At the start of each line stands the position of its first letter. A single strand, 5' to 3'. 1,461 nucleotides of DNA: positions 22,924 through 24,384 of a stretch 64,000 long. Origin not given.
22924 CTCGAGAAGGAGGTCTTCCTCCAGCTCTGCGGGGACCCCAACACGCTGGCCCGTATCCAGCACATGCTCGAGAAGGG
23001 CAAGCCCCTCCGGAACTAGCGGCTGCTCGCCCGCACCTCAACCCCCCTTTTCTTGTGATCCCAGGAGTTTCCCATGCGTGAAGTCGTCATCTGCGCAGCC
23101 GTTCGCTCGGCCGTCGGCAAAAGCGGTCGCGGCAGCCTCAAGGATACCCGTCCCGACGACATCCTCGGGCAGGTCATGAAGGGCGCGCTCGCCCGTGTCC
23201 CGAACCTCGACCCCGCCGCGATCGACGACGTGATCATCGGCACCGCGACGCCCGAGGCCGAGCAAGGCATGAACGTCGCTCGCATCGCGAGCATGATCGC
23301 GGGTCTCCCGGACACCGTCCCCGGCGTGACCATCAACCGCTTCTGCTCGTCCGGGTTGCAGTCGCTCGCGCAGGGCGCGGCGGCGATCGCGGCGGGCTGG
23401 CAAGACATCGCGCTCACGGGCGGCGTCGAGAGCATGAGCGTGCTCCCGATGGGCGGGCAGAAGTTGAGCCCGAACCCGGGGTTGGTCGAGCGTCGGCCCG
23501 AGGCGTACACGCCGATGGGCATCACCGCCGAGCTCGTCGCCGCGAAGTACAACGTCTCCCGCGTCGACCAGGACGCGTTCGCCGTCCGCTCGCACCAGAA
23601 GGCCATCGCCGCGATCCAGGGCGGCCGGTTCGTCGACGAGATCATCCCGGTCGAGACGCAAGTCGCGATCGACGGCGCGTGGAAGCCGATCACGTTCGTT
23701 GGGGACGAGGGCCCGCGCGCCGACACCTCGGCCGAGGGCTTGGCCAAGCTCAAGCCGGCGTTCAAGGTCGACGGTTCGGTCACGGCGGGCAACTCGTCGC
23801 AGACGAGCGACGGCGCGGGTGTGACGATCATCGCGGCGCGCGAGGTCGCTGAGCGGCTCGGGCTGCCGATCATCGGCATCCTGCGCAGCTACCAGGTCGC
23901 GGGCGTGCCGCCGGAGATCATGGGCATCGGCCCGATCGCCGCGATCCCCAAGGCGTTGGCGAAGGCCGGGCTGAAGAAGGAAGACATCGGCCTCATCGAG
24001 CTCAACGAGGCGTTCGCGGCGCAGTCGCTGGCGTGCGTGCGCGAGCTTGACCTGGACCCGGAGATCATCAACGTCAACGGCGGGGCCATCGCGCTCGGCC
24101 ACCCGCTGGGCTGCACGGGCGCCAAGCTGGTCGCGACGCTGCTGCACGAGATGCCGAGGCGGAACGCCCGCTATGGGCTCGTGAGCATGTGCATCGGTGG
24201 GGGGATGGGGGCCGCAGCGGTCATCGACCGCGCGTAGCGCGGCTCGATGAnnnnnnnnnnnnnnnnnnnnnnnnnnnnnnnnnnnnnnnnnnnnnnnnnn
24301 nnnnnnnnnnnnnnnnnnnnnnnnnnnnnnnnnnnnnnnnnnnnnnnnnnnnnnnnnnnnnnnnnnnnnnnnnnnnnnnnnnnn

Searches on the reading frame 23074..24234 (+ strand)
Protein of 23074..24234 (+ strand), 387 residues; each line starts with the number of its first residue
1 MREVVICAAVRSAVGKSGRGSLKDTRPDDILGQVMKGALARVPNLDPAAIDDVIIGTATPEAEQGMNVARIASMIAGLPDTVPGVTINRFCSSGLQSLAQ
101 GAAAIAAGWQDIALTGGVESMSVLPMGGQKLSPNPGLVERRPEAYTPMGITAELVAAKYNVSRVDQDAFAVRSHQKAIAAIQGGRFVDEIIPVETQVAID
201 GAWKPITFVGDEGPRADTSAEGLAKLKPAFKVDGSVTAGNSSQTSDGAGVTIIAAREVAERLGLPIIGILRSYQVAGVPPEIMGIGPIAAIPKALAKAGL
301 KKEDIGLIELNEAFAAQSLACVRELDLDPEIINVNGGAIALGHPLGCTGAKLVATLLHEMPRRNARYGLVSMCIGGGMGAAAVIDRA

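Call 8: search_protein_families(library=pfam, proteins=[window:23074-24234:+], max_evalue=0.01)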
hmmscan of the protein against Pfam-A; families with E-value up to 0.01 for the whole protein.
window:23074-24234:+ (387 aa): 3 families
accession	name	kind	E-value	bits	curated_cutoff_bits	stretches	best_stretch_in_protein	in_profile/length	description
PF00108.29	Thiolase_N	-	3.9e-69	233.4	26.4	1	4-256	1-259/260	Thiolase, N-terminal domain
PF02803.24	Thiolase_C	-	1.4e-49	167.3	27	1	266-385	3-122/123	Thiolase, C-terminal domain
PF00109.32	ketoacyl-synt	-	0.0022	18.1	20.8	1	83-121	166-204/252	Beta-ketoacyl synthase, N-terminal domain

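Call 9: search_protein_families(library=ncbifam, proteins=[window:23074-24234:+], max_evalue=0.01)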
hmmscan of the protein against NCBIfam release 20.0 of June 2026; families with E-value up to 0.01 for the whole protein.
window:23074-24234:+ (387 aa): 48 families (the best 25 are shown)
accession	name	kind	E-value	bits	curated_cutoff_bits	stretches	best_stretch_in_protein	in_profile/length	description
NF005805.0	PRK07661.1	equivalog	6.5e-161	535.6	633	1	1-385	1-389/391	acetyl-CoA C-acetyltransferase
NF006553.0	PRK09052.1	equivalog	4.5e-153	510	567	1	2-386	6-398/399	acetyl-CoA C-acyltransferase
TIGR01930.1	AcCoA-C-Actrans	subfamily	3.6e-137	457.4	240.55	1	6-384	1-384/385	acetyl-CoA C-acyltransferase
NF006510.0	PRK08947.1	equivalog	1.1e-119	399.8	519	1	1-386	1-386/387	acetyl-CoA C-acyltransferase FadA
NF005494.0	PRK07108.1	equivalog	8.1e-112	374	615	1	1-384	1-389/392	acetyl-CoA C-acyltransferase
NF005890.0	PRK07851.1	equivalog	9.1e-110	367.4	580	2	138-386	163-404/406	acetyl-CoA C-acetyltransferase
NF004853.0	PRK06205.1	subfamily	3.8e-109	365.4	551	2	148-386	161-402/404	acetyl-CoA C-acetyltransferase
TIGR02445.1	fadA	equivalog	3.8e-109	365.2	591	1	3-386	1-384/385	acetyl-CoA C-acyltransferase FadA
NF006552.0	PRK09051.1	subfamily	5.3e-109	365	565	1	1-386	3-394/395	beta-ketothiolase BktB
NF004206.0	PRK05656.1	subfamily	1.5e-106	356.8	688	1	1-386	1-392/392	acetyl-CoA C-acetyltransferase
NF006551.0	PRK09050.1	subfamily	1.9e-105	353.2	605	2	147-386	162-400/401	3-oxoadipyl-CoA thiolase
TIGR02430.1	pcaF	equivalog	2.9e-104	349.3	597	2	148-386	162-399/400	3-oxoadipyl-CoA thiolase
NF006090.0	PRK08242.1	equivalog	2.1e-99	333.4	514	2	1-235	1-229/402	acetyl-CoA C-acetyltransferase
NF042999.1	bketothiol_BktB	equivalog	1.9e-98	330.3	725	1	2-386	3-393/394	beta-ketothiolase BktB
NF005033.0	PRK06445.1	equivalog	1.6e-95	320.5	511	1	8-386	14-394/395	acetyl-CoA C-acetyltransferase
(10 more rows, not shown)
